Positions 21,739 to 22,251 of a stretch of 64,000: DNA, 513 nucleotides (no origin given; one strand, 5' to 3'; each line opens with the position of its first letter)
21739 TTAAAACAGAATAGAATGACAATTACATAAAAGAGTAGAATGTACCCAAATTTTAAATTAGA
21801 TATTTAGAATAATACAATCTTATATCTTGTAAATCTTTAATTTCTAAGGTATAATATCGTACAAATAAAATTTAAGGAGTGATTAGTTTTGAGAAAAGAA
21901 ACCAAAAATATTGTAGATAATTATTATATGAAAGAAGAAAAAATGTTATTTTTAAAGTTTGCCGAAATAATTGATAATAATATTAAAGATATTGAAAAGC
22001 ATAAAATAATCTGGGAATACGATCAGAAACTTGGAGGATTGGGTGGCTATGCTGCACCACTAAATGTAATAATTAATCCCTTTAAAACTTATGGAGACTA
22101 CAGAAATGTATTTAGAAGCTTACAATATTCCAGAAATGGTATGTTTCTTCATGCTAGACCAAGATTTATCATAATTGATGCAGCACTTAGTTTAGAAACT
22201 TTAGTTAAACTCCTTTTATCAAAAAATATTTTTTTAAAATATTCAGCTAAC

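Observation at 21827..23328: Two-gene operon: unknown 205-aa protein + TIR-domain protein with novel N-terminal domain (candidate uncharacterized TIR-based defense system)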

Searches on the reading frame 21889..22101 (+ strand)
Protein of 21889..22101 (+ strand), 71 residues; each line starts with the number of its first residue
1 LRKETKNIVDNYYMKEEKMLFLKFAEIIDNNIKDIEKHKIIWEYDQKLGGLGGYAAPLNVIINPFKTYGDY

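Call 76: search_protein_families(library=pfam, proteins=[window:21889-22101:+], max_evalue=10)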
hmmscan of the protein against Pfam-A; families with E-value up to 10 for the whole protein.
seq(71 aa): 0 families
